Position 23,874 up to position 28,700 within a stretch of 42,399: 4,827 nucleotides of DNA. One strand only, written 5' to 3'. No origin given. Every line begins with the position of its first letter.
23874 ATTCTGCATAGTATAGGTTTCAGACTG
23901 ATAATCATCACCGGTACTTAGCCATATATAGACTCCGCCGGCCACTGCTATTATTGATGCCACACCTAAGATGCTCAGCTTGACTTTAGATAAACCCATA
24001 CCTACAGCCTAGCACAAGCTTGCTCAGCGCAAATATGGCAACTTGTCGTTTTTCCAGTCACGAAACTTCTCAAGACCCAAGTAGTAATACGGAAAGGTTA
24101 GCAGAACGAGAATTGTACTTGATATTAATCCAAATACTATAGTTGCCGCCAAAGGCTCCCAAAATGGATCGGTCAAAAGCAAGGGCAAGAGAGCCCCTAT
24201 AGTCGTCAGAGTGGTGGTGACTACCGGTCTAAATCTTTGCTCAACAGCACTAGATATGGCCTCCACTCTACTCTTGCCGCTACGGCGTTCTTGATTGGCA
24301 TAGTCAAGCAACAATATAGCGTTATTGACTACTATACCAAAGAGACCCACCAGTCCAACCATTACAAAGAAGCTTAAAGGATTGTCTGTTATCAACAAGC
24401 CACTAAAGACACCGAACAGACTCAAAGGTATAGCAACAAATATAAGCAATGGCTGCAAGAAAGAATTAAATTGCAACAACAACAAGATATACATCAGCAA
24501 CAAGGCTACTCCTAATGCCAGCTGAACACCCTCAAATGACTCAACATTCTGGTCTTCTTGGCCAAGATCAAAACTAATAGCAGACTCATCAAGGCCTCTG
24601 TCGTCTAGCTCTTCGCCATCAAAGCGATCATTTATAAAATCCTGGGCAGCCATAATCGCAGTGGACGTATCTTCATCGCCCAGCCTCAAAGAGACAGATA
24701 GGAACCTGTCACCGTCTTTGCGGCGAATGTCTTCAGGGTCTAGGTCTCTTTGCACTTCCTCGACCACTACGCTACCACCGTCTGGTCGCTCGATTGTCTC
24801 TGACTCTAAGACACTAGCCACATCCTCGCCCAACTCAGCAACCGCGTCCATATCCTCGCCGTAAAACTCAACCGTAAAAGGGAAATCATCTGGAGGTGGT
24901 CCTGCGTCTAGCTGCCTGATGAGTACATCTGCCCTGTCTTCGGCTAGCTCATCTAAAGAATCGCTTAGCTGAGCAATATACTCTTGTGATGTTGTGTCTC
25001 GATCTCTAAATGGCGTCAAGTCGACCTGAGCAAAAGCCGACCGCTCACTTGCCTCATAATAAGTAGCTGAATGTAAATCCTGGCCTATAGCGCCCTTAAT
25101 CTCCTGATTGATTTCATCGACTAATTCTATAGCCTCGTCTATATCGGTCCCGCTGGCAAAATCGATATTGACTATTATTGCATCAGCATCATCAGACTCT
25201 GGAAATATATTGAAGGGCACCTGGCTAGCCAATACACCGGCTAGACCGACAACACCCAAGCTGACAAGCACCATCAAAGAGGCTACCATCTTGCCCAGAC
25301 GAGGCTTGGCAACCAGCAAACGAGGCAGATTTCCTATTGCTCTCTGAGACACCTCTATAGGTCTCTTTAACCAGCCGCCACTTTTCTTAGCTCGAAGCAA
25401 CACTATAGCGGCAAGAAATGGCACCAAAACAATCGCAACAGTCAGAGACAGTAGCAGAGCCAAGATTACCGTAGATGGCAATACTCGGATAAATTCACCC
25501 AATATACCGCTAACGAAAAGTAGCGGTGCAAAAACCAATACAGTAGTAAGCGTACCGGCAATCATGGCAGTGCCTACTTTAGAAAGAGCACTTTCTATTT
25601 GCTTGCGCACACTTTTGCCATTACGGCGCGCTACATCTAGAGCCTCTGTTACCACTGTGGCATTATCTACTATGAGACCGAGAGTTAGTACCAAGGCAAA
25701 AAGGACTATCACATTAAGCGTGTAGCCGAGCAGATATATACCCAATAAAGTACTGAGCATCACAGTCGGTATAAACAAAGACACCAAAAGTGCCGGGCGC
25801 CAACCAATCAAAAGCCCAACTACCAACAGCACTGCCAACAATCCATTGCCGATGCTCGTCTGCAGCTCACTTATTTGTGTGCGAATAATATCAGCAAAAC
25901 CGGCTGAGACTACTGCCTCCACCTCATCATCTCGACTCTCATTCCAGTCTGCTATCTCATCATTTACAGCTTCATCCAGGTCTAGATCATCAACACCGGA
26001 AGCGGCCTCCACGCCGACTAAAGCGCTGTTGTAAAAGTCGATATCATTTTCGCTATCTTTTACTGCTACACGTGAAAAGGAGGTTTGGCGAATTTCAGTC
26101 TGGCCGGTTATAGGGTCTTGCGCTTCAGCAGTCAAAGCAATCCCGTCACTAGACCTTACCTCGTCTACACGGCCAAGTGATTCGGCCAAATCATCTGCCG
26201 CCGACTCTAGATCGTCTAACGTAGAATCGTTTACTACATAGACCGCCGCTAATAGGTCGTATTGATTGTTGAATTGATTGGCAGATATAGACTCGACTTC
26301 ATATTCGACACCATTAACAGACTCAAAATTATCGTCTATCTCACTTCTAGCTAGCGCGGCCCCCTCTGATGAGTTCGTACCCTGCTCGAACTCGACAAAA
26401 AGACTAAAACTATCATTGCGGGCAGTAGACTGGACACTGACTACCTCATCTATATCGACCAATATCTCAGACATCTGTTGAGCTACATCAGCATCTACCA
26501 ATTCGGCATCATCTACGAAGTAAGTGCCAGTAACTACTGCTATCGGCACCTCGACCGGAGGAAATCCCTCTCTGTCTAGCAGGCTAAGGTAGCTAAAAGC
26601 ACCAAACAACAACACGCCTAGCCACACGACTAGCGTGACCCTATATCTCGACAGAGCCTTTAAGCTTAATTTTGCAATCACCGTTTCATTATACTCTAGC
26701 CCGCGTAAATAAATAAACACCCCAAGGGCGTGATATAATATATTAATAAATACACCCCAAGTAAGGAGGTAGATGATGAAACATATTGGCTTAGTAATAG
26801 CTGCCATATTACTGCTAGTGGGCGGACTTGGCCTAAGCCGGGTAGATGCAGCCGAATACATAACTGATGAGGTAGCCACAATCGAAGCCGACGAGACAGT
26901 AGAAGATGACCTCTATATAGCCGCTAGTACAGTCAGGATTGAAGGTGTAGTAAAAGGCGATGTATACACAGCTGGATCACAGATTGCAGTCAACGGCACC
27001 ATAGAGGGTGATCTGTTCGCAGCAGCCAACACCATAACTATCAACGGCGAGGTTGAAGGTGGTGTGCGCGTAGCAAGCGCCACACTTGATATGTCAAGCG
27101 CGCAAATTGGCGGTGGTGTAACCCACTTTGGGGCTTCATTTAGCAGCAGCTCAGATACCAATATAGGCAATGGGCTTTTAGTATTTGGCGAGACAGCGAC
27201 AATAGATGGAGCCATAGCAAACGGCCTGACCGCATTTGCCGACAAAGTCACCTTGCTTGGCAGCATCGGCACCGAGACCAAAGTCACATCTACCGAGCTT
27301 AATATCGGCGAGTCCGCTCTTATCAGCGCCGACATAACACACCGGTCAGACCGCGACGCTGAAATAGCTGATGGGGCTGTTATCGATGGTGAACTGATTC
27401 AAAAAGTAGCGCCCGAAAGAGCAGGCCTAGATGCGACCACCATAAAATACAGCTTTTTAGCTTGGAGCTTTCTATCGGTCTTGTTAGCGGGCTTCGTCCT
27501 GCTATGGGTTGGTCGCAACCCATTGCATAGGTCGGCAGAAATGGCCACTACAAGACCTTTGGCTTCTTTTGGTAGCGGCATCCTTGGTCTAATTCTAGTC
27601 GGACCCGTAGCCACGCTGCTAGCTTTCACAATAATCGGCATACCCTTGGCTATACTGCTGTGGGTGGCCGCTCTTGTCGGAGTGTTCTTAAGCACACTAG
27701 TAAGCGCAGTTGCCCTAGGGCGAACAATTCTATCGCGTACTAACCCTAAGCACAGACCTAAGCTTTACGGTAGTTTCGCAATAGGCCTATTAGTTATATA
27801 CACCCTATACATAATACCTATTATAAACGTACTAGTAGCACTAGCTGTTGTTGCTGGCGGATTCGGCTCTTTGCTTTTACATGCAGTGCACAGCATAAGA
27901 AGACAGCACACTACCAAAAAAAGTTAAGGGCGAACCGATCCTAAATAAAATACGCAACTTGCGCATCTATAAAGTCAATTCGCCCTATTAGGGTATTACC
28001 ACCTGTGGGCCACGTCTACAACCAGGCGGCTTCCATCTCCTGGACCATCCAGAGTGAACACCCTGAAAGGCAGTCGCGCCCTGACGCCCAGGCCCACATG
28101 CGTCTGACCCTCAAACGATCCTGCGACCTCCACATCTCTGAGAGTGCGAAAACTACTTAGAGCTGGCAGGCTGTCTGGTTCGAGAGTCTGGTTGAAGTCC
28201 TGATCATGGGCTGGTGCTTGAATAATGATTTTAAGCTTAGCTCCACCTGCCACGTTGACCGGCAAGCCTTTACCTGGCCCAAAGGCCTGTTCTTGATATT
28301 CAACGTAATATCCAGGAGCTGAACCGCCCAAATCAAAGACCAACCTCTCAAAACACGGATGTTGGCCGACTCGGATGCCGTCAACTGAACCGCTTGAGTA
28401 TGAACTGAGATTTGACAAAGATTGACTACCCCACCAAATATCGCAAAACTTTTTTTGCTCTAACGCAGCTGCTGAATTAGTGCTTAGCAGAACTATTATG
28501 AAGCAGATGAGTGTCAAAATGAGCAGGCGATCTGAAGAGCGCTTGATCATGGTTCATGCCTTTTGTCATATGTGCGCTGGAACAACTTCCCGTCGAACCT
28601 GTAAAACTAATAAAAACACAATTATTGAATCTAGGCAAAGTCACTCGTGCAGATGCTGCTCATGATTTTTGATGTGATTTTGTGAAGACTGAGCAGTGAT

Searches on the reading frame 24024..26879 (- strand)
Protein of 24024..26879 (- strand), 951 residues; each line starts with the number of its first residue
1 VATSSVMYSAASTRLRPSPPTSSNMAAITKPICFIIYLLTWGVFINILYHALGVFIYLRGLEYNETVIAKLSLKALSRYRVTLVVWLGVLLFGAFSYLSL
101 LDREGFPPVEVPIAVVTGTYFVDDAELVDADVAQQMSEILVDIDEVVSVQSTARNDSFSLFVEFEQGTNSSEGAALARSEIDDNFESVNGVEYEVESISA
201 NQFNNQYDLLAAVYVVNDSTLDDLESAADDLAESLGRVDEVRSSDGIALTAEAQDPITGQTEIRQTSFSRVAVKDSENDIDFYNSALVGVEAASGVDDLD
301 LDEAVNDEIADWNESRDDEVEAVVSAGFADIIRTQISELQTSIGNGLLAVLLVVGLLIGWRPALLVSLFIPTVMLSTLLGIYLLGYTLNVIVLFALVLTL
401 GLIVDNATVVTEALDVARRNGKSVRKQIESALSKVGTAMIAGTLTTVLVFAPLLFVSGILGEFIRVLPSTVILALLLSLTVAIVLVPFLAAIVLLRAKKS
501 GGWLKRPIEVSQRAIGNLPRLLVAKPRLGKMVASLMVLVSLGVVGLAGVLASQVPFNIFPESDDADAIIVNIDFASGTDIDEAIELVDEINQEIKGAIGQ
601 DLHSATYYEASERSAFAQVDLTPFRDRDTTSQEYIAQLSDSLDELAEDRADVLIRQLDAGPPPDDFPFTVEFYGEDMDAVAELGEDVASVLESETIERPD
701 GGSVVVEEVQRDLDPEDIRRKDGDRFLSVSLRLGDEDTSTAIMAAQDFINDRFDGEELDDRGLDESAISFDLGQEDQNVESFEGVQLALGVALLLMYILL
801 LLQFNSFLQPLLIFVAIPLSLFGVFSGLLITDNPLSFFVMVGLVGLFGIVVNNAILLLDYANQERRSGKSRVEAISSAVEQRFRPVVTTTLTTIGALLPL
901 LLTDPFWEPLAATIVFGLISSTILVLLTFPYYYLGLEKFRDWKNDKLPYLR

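Call 83: search_protein_families(library=pfam, proteins=[window:24024-26879:-], max_evalue=0.00001)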
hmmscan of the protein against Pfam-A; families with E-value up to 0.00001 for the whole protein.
window:24024-26879:- (951 aa): 2 families
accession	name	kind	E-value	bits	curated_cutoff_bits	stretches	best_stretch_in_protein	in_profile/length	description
PF00873.25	ACR_tran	-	9.9e-97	325.2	28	3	285-692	279-697/1021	AcrB/AcrD/AcrF family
PF03176.21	MMPL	-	9.5e-07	28.5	20.5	1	777-926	137-292/333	MMPL family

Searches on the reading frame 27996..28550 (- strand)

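Call 84: search_protein_families(library=pfam, proteins=[window:27996-28550:-], max_evalue=0.00001)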
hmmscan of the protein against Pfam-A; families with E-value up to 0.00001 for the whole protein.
window:27996-28550:- (184 aa): 1 family
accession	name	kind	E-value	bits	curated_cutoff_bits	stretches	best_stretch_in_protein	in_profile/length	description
PF24837.1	AMIN-like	-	2.1e-41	141.5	27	1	56-182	3-129/129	AMIN-like domain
